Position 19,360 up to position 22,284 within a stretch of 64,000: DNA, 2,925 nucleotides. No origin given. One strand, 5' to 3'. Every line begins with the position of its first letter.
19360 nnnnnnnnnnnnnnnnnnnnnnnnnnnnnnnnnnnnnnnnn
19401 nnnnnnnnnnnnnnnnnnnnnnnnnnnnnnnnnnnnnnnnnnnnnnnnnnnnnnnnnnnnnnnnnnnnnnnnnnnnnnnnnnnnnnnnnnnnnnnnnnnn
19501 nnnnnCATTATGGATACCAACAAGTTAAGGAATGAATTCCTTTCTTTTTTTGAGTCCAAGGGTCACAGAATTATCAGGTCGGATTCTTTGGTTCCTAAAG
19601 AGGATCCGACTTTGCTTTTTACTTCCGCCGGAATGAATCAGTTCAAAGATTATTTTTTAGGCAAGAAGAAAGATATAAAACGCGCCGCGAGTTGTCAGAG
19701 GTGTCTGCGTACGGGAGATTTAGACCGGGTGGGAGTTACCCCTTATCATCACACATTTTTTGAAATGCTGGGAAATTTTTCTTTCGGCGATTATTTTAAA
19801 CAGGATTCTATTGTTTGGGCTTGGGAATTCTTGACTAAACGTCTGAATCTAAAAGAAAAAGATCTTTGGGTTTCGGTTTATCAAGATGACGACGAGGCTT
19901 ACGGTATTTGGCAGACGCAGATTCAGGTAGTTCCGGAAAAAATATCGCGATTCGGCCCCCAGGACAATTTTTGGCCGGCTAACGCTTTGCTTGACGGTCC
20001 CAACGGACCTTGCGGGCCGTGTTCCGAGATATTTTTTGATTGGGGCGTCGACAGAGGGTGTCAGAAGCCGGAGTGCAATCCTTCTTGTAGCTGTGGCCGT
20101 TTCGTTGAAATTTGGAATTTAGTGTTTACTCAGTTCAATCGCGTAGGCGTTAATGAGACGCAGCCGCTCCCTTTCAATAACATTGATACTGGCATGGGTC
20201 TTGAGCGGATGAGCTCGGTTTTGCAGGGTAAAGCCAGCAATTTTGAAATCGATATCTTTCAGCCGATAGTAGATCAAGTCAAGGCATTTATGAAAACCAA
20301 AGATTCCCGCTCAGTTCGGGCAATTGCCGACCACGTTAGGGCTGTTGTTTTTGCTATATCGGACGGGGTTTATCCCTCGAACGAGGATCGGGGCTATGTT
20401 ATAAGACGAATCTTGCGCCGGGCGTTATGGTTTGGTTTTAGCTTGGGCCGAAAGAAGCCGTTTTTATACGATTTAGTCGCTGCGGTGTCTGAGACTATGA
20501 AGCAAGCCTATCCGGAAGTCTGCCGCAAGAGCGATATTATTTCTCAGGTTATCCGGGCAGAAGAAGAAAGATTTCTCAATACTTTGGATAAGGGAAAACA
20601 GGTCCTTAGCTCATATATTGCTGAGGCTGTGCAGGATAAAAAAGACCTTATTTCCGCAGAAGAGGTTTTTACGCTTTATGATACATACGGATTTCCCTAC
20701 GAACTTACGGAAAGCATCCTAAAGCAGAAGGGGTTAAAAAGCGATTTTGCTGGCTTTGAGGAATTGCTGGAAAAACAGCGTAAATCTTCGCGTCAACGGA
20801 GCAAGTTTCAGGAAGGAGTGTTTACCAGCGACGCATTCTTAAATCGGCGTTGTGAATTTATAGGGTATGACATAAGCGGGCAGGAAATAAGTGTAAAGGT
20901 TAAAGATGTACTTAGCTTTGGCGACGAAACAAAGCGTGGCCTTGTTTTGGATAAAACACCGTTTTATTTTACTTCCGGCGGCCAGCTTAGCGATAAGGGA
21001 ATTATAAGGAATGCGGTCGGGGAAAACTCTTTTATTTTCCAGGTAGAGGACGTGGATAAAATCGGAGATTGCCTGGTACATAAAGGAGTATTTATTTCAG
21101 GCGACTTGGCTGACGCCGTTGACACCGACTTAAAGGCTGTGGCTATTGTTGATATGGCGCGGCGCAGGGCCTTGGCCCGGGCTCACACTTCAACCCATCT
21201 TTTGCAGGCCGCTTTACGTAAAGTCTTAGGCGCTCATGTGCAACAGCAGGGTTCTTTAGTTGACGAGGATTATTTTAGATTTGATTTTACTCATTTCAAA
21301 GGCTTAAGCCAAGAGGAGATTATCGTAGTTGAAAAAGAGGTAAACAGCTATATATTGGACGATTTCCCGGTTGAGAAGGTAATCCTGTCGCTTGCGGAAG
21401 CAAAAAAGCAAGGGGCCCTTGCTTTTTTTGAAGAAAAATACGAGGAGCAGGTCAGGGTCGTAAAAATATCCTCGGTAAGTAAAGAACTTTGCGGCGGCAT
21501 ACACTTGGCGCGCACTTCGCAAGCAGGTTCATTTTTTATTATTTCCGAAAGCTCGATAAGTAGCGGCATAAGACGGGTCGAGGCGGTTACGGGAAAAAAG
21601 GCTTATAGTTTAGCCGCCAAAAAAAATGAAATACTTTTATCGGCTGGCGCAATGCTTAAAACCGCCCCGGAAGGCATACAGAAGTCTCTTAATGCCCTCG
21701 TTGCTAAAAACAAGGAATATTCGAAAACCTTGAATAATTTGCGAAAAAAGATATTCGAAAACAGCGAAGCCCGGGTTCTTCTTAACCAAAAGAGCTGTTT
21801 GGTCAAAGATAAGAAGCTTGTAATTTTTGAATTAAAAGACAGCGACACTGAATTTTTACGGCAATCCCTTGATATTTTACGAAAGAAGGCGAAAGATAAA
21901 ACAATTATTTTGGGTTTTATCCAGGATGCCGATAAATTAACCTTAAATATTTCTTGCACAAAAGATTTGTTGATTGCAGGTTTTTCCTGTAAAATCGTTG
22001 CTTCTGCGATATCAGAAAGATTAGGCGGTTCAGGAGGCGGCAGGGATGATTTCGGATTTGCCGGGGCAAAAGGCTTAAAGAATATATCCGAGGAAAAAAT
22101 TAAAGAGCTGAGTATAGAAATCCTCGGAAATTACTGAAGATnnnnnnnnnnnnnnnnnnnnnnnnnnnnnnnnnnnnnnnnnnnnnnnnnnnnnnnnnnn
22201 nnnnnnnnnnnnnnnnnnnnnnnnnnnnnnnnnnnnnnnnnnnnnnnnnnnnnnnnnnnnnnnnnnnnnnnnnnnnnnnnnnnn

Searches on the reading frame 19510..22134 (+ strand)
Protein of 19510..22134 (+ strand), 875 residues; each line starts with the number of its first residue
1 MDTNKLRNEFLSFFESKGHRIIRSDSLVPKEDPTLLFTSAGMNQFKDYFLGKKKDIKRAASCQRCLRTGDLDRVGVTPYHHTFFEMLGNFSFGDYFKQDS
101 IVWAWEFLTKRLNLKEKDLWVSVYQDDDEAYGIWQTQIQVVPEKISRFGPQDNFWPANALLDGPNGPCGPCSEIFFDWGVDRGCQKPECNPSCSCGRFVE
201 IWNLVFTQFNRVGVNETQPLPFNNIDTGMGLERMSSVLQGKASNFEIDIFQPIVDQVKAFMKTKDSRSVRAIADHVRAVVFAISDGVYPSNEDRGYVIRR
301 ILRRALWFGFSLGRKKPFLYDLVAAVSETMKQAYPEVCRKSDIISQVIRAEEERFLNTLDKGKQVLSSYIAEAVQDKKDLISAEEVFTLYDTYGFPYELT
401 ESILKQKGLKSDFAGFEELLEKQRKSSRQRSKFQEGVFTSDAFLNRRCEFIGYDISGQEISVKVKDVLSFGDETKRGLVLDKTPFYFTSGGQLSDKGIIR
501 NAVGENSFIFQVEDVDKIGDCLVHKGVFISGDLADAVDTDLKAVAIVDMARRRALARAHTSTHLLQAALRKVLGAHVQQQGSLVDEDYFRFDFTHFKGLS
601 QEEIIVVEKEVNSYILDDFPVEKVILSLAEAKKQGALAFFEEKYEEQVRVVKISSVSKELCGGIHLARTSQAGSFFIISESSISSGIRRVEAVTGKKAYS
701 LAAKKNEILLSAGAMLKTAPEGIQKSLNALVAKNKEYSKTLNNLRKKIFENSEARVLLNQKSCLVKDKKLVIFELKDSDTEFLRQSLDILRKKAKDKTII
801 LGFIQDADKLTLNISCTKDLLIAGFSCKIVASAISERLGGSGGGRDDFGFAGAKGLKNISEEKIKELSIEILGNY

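Call 71: search_protein_families(library=pfam, proteins=[window:19510-22134:+], max_evalue=0.00001)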
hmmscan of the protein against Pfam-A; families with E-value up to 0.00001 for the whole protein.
window:19510-22134:+ (875 aa): 3 families
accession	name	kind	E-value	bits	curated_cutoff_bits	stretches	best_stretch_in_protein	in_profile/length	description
PF01411.24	tRNA-synt_2c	-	5.5e-178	593.4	30.3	1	6-534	2-539/552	tRNA synthetases class II (A)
PF07973.19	tRNA_SAD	-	2.5e-13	50.2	24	1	648-691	1-44/44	Threonyl and Alanyl tRNA synthetase second additional domain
PF02272.25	DHHA1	-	1.2e-06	29.3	25.9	1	768-867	2-92/102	DHHA1 domain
